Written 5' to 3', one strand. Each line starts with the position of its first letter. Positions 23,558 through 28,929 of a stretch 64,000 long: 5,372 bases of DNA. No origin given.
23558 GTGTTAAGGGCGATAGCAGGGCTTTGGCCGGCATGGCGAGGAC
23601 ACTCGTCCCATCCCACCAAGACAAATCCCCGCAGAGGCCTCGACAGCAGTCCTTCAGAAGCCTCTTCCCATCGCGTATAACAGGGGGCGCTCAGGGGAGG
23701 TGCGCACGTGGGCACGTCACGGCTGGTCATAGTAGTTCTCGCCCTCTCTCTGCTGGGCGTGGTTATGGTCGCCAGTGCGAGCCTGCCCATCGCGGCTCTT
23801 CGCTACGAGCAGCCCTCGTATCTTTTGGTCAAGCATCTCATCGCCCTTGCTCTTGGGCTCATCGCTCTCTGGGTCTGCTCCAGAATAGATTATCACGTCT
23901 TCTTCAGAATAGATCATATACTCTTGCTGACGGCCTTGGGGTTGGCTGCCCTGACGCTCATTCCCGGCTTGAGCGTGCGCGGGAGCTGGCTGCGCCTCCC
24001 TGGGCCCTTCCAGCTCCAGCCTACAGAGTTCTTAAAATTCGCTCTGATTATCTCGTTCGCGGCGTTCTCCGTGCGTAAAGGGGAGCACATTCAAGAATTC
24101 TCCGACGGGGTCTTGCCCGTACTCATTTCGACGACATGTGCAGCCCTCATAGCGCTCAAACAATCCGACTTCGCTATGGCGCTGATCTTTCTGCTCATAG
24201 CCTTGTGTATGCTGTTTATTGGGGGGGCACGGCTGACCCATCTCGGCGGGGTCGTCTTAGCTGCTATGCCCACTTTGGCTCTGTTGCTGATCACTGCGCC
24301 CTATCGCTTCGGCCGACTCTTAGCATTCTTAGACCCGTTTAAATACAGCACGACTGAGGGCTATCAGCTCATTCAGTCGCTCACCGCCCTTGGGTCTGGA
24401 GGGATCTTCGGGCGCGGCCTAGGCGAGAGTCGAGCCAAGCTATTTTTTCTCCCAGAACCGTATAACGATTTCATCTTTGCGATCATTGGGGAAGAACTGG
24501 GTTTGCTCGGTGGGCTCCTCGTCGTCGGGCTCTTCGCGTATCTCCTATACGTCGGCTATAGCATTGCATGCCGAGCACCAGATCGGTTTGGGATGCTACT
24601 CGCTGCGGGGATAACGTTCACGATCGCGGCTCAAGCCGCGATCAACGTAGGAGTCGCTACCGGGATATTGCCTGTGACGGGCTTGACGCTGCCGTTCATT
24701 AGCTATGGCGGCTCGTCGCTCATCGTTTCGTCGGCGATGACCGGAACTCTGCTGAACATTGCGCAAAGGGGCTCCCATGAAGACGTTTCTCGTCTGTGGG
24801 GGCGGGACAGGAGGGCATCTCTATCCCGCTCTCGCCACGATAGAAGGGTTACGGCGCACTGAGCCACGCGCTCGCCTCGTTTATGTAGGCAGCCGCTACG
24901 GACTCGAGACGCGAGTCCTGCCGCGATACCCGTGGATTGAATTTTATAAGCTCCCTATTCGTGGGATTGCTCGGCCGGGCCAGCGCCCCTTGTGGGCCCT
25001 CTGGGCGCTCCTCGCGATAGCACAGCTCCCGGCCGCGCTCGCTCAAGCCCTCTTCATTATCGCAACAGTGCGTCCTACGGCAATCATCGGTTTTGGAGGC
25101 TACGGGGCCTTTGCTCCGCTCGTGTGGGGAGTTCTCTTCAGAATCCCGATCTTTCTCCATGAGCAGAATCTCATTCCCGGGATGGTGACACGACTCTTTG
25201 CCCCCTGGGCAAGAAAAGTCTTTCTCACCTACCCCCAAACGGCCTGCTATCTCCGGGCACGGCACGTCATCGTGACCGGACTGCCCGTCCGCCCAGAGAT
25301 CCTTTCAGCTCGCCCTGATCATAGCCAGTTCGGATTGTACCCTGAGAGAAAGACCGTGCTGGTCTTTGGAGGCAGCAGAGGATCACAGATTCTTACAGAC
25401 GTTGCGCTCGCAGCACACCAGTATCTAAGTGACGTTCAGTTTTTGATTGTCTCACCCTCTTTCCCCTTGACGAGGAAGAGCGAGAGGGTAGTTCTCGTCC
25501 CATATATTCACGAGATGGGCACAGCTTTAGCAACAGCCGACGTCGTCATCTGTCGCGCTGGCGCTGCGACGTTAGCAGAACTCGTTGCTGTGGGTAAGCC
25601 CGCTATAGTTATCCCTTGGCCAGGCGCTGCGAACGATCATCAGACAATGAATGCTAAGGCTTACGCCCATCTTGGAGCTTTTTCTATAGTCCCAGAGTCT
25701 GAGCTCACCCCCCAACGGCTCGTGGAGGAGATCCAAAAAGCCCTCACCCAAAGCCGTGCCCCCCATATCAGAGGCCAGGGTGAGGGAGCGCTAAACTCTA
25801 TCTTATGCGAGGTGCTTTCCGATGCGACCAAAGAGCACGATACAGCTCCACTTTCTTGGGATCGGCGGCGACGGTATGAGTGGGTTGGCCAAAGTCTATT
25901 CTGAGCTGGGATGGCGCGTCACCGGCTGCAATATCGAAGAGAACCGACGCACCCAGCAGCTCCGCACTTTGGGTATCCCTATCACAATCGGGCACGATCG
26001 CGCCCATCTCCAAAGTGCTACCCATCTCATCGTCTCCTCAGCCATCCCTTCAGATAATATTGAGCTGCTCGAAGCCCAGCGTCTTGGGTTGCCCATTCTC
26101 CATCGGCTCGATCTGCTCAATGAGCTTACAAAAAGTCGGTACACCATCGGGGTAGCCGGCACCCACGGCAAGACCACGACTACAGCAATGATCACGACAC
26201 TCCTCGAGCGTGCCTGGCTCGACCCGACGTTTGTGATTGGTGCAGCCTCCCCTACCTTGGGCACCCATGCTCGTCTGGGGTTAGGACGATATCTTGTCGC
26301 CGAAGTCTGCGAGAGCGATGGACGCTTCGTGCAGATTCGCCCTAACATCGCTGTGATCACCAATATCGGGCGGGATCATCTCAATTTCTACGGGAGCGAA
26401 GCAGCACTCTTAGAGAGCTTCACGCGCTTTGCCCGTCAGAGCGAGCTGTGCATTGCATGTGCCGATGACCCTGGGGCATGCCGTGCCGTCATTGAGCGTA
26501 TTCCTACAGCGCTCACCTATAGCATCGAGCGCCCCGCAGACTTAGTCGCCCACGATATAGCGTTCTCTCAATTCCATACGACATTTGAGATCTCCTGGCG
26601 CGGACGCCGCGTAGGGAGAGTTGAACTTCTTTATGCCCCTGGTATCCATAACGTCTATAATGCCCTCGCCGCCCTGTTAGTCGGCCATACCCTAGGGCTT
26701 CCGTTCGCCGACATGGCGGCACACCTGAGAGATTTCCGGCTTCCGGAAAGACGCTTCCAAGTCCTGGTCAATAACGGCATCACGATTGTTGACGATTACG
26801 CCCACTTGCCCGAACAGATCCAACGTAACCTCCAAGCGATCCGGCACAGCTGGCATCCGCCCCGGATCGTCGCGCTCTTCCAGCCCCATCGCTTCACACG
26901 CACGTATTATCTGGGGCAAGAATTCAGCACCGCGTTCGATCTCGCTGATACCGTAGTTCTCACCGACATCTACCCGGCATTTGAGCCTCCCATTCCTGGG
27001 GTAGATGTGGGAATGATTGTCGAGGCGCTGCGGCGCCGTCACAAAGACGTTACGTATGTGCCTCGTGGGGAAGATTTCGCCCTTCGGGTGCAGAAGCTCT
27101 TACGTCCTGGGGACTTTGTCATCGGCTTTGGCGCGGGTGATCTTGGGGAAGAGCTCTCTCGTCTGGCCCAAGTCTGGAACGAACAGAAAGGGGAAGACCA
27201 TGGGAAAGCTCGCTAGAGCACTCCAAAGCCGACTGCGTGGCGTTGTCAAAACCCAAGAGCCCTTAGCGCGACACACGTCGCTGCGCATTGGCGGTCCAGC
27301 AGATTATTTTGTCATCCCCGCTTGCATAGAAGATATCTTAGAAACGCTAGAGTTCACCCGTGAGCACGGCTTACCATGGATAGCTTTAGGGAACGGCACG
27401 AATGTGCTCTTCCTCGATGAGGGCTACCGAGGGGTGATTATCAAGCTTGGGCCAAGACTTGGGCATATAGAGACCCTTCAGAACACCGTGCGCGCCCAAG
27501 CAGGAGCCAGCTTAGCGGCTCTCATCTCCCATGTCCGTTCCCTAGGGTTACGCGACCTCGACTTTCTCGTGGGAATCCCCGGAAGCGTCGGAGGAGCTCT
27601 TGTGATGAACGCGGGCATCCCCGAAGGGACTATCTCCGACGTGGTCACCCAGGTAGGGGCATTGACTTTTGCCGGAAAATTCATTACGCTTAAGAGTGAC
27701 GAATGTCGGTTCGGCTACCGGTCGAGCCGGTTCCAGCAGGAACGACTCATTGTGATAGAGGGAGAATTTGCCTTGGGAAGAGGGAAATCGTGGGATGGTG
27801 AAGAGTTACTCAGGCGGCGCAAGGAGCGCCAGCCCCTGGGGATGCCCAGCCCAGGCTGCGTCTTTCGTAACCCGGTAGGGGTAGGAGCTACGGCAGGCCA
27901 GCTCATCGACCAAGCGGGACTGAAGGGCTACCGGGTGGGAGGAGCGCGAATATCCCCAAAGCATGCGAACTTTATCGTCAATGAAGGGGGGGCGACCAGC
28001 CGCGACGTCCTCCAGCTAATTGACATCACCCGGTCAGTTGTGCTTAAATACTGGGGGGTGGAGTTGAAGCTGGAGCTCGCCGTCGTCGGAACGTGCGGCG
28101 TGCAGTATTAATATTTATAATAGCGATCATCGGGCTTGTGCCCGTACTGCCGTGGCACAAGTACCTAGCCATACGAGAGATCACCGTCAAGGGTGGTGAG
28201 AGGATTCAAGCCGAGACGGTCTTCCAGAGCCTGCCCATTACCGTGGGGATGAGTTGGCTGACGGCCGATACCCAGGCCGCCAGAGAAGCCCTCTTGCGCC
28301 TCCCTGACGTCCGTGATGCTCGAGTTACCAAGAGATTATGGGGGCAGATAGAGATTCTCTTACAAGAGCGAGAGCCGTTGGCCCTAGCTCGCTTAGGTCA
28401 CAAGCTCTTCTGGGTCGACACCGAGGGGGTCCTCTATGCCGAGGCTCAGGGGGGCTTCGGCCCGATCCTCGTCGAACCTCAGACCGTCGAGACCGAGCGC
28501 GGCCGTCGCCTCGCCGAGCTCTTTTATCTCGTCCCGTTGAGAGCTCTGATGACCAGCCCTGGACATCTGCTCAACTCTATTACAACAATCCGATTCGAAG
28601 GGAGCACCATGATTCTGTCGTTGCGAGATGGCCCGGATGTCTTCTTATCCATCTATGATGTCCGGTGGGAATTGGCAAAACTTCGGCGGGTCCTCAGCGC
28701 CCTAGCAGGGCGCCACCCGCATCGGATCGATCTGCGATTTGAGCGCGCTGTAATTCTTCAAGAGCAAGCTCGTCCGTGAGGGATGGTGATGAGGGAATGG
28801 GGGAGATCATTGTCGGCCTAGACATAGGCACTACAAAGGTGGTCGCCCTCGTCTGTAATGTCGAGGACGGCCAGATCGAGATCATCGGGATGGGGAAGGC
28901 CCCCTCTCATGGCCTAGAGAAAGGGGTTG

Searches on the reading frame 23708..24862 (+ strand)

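Call 58: search_protein_families(library=pfam, proteins=[window:23708-24862:+], max_evalue=0.0001)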
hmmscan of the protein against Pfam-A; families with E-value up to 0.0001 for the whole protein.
window:23708-24862:+ (384 aa): 1 family
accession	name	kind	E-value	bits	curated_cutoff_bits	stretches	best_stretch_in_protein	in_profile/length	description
PF01098.24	FTSW_RODA_SPOVE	-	2e-97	326.9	26.4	1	6-354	3-353/356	Cell cycle protein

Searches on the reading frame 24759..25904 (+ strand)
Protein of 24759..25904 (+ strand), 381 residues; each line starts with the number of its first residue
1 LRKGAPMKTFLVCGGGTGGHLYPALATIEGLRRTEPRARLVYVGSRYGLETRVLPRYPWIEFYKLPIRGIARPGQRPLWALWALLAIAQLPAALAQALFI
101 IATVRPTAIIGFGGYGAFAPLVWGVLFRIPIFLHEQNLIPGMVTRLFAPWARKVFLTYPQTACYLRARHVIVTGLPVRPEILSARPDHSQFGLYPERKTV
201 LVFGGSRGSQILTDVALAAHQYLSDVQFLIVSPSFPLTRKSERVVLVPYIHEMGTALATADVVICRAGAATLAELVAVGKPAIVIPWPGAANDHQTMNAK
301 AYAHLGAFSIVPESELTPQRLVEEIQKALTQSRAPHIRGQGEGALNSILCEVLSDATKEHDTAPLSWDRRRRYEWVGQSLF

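Call 58: search_protein_families(library=pfam, proteins=[window:24759-25904:+], max_evalue=0.0001)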
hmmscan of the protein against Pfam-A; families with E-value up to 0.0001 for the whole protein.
window:24759-25904:+ (381 aa): 2 families
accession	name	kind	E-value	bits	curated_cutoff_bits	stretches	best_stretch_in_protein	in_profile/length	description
PF04101.22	Glyco_tran_28_C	-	1.1e-30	107.3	22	1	199-333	1-145/166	Glycosyltransferase family 28 C-terminal domain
PF03033.26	Glyco_transf_28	-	4.2e-26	92.1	26.2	1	11-155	2-138/139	Glycosyltransferase family 28 N-terminal domain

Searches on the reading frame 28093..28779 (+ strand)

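Call 58: search_protein_families(library=pfam, proteins=[window:28093-28779:+], max_evalue=0.0001)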
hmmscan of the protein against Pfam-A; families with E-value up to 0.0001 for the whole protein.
window:28093-28779:+ (228 aa): 1 family
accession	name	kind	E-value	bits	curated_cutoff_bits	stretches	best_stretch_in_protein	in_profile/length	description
PF08478.15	POTRA_1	-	1e-12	48.6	23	1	26-93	2-69/69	POTRA domain, FtsQ-type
